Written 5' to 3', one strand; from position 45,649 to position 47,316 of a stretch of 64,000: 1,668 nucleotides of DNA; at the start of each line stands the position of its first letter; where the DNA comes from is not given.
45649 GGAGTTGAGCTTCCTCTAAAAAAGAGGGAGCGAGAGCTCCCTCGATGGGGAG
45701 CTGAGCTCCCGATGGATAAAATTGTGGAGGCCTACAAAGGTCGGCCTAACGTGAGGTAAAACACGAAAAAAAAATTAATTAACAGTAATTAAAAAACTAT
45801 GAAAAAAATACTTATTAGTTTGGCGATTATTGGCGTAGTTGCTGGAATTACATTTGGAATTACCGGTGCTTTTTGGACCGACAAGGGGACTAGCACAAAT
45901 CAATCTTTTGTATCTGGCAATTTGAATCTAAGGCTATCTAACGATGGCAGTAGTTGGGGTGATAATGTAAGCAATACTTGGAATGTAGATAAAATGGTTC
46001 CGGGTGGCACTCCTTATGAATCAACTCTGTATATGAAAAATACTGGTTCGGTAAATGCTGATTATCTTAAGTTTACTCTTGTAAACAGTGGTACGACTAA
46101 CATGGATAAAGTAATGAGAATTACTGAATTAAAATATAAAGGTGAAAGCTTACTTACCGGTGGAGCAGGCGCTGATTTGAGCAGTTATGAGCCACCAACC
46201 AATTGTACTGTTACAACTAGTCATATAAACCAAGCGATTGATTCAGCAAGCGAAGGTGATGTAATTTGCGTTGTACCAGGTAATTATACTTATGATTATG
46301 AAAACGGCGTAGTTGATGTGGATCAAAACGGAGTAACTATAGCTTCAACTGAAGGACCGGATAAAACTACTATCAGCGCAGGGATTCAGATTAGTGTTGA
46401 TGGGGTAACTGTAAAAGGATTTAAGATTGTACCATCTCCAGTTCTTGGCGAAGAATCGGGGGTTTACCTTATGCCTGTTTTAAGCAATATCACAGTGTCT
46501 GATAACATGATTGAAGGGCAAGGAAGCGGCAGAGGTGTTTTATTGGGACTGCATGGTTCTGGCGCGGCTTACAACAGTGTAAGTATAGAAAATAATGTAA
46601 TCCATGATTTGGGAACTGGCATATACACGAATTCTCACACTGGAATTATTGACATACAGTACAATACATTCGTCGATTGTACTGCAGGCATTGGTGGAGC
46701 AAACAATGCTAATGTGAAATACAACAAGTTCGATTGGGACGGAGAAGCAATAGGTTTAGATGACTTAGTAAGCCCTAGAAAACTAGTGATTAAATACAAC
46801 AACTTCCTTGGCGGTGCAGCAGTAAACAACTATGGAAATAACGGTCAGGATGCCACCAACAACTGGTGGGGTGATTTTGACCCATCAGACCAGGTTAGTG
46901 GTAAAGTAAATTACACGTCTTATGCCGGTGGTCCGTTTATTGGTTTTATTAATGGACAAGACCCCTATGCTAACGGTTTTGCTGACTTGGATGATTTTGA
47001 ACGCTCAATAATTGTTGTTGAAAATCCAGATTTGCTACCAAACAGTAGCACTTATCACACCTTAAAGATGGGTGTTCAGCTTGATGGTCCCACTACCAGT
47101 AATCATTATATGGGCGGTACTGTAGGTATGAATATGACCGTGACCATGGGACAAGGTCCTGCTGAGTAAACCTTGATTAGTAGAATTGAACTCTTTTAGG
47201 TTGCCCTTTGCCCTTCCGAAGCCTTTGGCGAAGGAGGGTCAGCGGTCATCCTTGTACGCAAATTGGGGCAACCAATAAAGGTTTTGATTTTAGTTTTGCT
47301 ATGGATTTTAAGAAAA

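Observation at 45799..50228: TasA-family fibre locus with a dedicated SipW-type signal peptidase and modular cargo, spacer and anchor paralogs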

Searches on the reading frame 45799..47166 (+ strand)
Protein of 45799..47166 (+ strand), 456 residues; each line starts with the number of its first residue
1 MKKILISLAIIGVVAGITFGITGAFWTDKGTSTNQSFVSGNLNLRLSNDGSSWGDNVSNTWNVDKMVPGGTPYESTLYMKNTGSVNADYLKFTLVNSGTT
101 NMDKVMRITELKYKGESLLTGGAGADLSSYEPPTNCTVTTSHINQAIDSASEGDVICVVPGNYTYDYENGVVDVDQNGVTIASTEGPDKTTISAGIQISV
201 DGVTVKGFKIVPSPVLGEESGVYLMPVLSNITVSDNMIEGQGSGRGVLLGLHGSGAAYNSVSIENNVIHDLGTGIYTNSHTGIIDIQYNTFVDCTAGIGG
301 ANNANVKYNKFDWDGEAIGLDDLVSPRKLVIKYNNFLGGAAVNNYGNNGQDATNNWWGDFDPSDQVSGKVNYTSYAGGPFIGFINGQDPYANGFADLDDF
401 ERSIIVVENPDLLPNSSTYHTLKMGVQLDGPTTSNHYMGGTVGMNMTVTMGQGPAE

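Call 3: search_protein_families(library=pfam, proteins=[window:45799-47166:+], max_evalue=1)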
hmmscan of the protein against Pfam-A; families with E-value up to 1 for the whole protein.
window:45799-47166:+ (456 aa): 2 families
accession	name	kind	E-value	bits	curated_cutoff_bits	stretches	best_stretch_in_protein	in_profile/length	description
PF20128.4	DUF6518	-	0.22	11.4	25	1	9-31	101-123/204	Family of unknown function (DUF6518)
PF08626.16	TRAPPC9-Trs120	-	0.48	8.2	24.7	1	66-107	833-874/1229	Transport protein Trs120 or TRAPPC9, TRAPP II complex subunit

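Call 4: search_protein_families(library=ncbifam, proteins=[window:45799-47166:+], max_evalue=1)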
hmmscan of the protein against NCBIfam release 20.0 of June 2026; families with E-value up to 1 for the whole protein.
window:45799-47166:+ (456 aa): 3 families
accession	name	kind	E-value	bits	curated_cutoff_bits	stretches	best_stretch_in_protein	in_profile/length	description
TIGR04089.1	exp_by_SipW_III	subfamily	0.0088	16.1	60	1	22-86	24-93/179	alternate-type signal peptide domain-containing protein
TIGR04088.1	cognate_SipW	domain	0.059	13.6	19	1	8-42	1-34/34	SipW-dependent-type signal peptide-containing protein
TIGR04429.1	Phr_nterm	subfamily_domain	0.33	11.5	25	0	1-16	1-19/28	Phr family secreted Rap phosphatase inhibitor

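Call 11: find_homologous_proteins(query=window:45799-47166:+, max_evalue=0.001)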
Query window:45799-47166:+ (456 aa): 130 proteins with E <= 0.001 among 8000 candidates; the best 120 are listed.
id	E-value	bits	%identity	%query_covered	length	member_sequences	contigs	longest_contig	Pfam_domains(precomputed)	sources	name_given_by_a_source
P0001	0.0e+0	1022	100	100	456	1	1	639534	-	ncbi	ncbi:MAG: hypothetical protein ACKKMS_03125 [Candidatus Nealsonbacteria bacterium]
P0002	4.7e-190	651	69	100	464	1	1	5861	-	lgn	-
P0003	3.5e-187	641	69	100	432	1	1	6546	-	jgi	-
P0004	4.7e-186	638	66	100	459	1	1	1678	-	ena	-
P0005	1.7e-185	636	68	100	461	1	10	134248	-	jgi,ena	-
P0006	1.4e-182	626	66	100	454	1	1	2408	-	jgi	-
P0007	4.2e-180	618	65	100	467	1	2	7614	-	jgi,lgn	-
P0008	7.1e-176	604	65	100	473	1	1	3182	-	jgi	-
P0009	1.7e-173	596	65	100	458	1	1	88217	-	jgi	-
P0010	3.5e-170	585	64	100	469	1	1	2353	-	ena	-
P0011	2.8e-164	566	61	100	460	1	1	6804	-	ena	-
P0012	3.1e-160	552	59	100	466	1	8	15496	PF12389.14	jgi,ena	-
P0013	3.2e-160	552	61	100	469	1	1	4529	-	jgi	-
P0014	3.9e-160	552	61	100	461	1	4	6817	-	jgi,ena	-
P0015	1.0e-152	528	58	100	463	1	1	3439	-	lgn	-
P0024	9.7e-99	350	45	99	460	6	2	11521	PF12389.14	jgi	-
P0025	3.3e-94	335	44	99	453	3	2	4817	PF12389.14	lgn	-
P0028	6.5e-87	311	42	99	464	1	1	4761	PF12389.14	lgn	-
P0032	6.2e-81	291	42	100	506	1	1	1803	PF13229.13,PF12389.14,PF05048.20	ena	-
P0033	1.3e-78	283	40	100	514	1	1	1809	PF12389.14,PF05048.20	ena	-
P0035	1.7e-76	276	42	100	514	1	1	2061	PF12389.14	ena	-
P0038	1.9e-74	270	42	100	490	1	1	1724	PF13229.13,PF12389.14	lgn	-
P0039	2.1e-74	270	38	99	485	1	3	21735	PF12389.14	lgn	-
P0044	2.5e-69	253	36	99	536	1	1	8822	PF12389.14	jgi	-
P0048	2.8e-65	239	36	100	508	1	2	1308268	PF13229.13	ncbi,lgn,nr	ncbi:MAG: hypothetical protein U5L10_03395 [Candidatus Moranbacteria bacterium]|nr:hypothetical prot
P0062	7.5e-57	212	35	96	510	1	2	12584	PF12389.14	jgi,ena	jgi:predicted ribosomally synthesized peptide with SipW-like signal peptide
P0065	1.1e-55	208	33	97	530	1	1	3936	PF12389.14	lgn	-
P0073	4.1e-52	196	33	99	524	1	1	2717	PF13229.13,PF12389.14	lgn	-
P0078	2.7e-51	193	34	96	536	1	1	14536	PF12389.14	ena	-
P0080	6.3e-51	192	36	96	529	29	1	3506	PF13229.13,PF12389.14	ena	-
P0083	1.8e-50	191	34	99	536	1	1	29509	PF12389.14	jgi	jgi:predicted ribosomally synthesized peptide with SipW-like signal peptide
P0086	7.4e-50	189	31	99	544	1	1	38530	PF12389.14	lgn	-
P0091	1.5e-47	181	33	96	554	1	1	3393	PF12389.14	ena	-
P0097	4.1e-46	176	32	99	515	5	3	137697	-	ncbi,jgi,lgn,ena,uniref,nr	ncbi:hypothetical protein COU14_01210 [Candidatus Kaiserbacteria bacterium CG10_big_fil_rev_8_21_14_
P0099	7.9e-46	175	31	99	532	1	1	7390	PF13229.13,PF12389.14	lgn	-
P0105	2.6e-44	170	32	96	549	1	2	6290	PF12389.14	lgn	-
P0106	5.5e-44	169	31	99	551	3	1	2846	PF12389.14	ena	-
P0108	4.7e-43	166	32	97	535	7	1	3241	PF13229.13,PF12389.14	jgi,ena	jgi:predicted ribosomally synthesized peptide with SipW-like signal peptide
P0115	4.5e-40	156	30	99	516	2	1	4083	PF12389.14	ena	-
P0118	4.2e-38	150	30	96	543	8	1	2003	PF12389.14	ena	-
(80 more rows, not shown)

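Call 20: search_solved_structures(query=A1, max_evalue=10, show_alignments=3)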
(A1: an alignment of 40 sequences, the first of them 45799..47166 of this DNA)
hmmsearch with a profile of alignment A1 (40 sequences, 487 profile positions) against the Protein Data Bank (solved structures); distinct sequences matched with E-value up to 10: 14.
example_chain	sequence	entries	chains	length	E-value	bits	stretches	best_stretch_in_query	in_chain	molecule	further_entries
7dmk_A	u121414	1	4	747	9e-05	24.7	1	148-294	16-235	BcAlyPL6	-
7xks_A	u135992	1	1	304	0.0013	20.8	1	228-372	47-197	Pectate lyase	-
3zpp_A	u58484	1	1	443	0.011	17.9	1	236-340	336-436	CELL WALL SURFACE ANCHOR FAMILY PROTEIN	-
9sim_A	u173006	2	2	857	0.32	13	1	147-393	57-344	Tail spike protein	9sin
4aw4_A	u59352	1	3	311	0.85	11.6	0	285-311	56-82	INTERNALIN B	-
8glv_Ez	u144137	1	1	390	1.2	11.1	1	262-369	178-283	DRC5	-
7wve_A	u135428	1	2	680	1.2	11.1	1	241-319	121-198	Toll-like receptor 3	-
5gs0_A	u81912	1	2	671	1.5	10.7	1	241-319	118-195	Toll-like receptor 3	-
1ziw_A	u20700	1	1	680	1.6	10.7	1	241-319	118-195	Toll-like receptor 3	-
8yht_A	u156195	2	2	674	1.6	10.7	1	241-319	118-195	Toll-like receptor 3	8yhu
7wv4_A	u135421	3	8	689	1.7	10.6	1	241-319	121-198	Toll-like receptor 3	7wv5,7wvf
3ulu_A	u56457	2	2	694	1.7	10.6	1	241-319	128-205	Toll-like receptor 3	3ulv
2a0z_A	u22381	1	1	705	1.8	10.5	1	240-319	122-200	Toll-like receptor 3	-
7wvj_A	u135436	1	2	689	1.9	10.5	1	244-319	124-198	Toll-like receptor 3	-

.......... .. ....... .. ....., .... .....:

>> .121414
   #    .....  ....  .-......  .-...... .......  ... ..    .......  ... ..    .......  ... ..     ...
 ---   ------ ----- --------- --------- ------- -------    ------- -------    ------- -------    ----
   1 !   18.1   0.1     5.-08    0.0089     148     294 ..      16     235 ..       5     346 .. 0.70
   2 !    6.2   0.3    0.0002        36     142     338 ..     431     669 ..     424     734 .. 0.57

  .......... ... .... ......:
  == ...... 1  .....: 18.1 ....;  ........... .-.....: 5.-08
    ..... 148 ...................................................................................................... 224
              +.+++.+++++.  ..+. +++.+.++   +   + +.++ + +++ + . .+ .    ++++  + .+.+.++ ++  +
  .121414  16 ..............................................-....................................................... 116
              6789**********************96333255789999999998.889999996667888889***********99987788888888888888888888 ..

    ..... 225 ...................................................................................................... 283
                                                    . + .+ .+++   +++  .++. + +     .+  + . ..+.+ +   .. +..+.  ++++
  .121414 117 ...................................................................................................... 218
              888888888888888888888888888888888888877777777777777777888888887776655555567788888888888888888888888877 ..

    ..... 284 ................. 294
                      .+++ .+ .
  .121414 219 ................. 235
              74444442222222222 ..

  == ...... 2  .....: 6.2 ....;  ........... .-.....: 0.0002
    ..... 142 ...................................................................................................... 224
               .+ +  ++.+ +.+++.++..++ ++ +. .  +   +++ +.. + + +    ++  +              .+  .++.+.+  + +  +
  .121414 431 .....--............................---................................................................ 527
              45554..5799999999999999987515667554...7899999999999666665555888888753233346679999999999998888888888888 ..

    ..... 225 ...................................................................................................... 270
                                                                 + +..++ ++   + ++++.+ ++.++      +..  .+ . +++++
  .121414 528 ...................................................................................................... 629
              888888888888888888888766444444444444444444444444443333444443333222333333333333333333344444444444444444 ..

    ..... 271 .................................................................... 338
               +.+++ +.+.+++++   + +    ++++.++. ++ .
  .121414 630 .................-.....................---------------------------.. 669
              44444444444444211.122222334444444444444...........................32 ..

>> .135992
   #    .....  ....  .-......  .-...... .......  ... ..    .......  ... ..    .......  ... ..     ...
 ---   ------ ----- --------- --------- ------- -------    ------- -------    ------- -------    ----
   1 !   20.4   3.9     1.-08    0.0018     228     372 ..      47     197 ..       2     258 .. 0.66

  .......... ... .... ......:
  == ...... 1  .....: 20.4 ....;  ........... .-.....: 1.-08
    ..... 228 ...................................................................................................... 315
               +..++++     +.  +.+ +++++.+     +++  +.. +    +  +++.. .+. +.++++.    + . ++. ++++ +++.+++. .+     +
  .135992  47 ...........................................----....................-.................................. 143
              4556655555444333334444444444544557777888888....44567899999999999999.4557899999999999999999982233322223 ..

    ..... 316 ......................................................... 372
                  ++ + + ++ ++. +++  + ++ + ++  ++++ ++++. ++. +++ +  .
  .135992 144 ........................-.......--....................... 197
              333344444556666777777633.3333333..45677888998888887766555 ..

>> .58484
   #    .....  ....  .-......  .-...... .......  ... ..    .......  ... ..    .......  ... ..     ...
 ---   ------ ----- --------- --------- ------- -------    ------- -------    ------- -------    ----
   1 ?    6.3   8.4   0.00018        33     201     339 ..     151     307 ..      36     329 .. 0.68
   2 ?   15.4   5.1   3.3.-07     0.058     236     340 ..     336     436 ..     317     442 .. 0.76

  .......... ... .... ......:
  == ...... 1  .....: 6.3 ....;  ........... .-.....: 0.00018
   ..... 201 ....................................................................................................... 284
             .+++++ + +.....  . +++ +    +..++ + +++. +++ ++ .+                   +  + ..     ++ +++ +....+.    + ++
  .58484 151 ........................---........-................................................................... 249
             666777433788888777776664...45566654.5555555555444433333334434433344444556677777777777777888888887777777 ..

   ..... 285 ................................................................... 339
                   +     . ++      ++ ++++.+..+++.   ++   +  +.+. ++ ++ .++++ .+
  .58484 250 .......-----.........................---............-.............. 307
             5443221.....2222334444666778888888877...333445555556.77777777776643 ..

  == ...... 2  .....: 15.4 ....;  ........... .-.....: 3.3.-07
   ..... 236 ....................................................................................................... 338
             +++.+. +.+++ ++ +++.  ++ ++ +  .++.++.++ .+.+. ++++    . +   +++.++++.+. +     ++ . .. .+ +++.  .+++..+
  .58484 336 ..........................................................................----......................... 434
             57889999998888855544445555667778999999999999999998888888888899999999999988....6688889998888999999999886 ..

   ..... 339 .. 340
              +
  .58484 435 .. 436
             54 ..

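Call 21: predict_structure(alignment_id=A1)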
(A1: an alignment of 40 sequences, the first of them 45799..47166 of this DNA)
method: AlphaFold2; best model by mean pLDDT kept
length: 456 residues; sequences in the alignment: 40
mean_pLDDT: 87.9   pTM: 0.84
mean pLDDT of the five models: 87.9, 87.2, 87.0, 86.9, 84.8
residues with pLDDT >= 90: 323; 70-90: 88; 50-70: 7; < 50: 38
segments of 3 or more residues with pLDDT < 50: 1-38
pLDDT, mean of each block of 10 residues (from residue 1): 43 38 28 40 90 87 82 93 90 93 93 94 94 97 98 98 98 98 98 98 99 96 97 98 94 81 98 95 96 97 96 95 80 95 92 91 94 90 91 93 94 89 92 78 91 77
secondary structure, 60 per line:
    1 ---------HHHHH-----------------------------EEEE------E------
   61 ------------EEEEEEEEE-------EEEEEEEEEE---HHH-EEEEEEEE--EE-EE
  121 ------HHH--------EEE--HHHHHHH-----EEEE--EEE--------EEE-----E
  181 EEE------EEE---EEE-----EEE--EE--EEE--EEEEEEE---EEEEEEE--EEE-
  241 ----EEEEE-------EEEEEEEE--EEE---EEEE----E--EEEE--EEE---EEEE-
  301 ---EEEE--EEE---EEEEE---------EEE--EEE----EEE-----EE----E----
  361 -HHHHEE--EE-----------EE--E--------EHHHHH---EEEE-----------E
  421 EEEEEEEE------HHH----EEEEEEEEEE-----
elements in order: H10-14 E44-47 E73-81 E89-98 E106-113 E138-140 H143-149 E155-158 E161-163 E172-174 E180-183 E190-192 E196-198 E204-206 E213-215 E218-224 E228-234 E237-239 E245-249 E257-264 E267-269 E273-276 E284-287 E290-292 E296-299 E304-307 E310-312 E316-320 E330-332 E335-337 E342-344 H362-365 H397-401 E405-408 E420-428 E442-451

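Call 25: fold_search(model_id=the predicted structure, library=pdb)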
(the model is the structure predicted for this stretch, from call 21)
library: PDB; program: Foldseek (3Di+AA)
matches with E <= 10: 377; with E <= 0.001: 10
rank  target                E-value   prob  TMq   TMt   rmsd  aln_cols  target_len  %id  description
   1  6kfn                  3.3e-05  1.00  0.38  0.55   5.8       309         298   16  Crystal structure of alginate lyase from Paenibacillus sp. str. FPU-7 (released 2019-10-30)
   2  2nsp_A                2.2e-04  1.00  0.31  0.40   9.9       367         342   12  Crystal structure of pectin methylesterase D178A mutant in complex with hexasaccharide I (released 2007-09-18)
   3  5zru_A                2.2e-04  1.00  0.29  0.24  14.9       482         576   10  Crystal structure of Agl-KA catalytic domain (released 2019-10-23)
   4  5gkq_A                4.2e-04  0.98  0.20  0.15  12.6       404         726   13  Structure of PL6 family alginate lyase AlyGC mutant-R241A (released 2017-02-08)
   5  9ozl_C                4.6e-04  1.00  0.32  0.40  10.4       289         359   17  Crystal structure of the polysaccharide lyase RbmB from Vibrio cholerae (released 2026-03-11)
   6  9ozl_D                6.2e-04  1.00  0.27  0.34   9.5       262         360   11  Crystal structure of the polysaccharide lyase RbmB from Vibrio cholerae (released 2026-03-11)
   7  9ozl_B                6.2e-04  1.00  0.29  0.35   8.7       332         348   13  Crystal structure of the polysaccharide lyase RbmB from Vibrio cholerae (released 2026-03-11)
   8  8bwk_C                7.5e-04  1.00  0.34  0.23   9.5       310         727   12  Metagenomic derived PL6 alginate lyase (released 2023-12-20)
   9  7o84_A                9.2e-04  1.00  0.32  0.34   7.4       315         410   13  Structure of the PL6 family alginate lyase Pedsa0632 from Pseudopedobacter saltans in complex with substrate (released 2021-07-28)
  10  8bwk_D                9.6e-04  0.95  0.20  0.14  14.4       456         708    9  Metagenomic derived PL6 alginate lyase (released 2023-12-20)
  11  9ozd_A                1.2e-03  1.00  0.34  0.41   5.5       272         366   15  Crystal structure of the polysaccharide lyase RbmB from Vibrio cholerae bound to Vibrio Polysaccharide (released 2026-03-11)
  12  5c1c                  1.4e-03  1.00  0.28  0.39   9.6       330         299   13  Crystal Structure of the Pectin Methylesterase from Aspergillus niger in Deglycosylated Form (released 2015-07-01)
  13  6k0p_A                1.5e-03  0.95  0.24  0.20  16.5       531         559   11  Catalytic domain of GH87 alpha-1,3-glucanase D1045A in complex with nigerose (released 2019-12-25)
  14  7o77                  1.6e-03  1.00  0.26  0.18   9.2       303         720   13  Structure of the PL6 family alginate lyase Patl3640 from Pseudoalteromonas atlantica T6c (released 2021-07-28)
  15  7o78_A                2.1e-03  1.00  0.33  0.31   7.0       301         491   12  Structure of the PL6 family chondroitinase B from Pseudopedobacter saltans, Pedsa3807 (released 2021-07-28)
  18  9ozl_A                2.2e-03  1.00  0.26  0.30   9.6       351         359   12  Crystal structure of the polysaccharide lyase RbmB from Vibrio cholerae (released 2026-03-11)
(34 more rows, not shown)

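Call 26: search_protein_families(library=pfam, alignment_id=A1, max_evalue=0.01)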
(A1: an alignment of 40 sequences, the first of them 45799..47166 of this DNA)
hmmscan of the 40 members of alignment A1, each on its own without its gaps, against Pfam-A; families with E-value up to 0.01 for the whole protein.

A. member 1, window:45799-47166:+ (456 aa): 0 families

B. families by the number of members that match (of 40 scanned): 6 families
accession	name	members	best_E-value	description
PF12389.13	Peptidase_M73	23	2.5e-08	Camelysin metallo-endopeptidase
PF13229.12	Beta_helix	6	3.7e-19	Right handed beta helix region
PF05048.19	NosD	5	2.1e-10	Periplasmic copper-binding protein (NosD)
PF01095.25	Pectinesterase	3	3.2e-06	Pectinesterase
PF07602.17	DUF1565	2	0.00092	Protein of unknown function (DUF1565)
PF12708.12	Pect-lyase_RHGA_epim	1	0.0003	Rhamnogalacturonase A/epimerase, pectate lyase-like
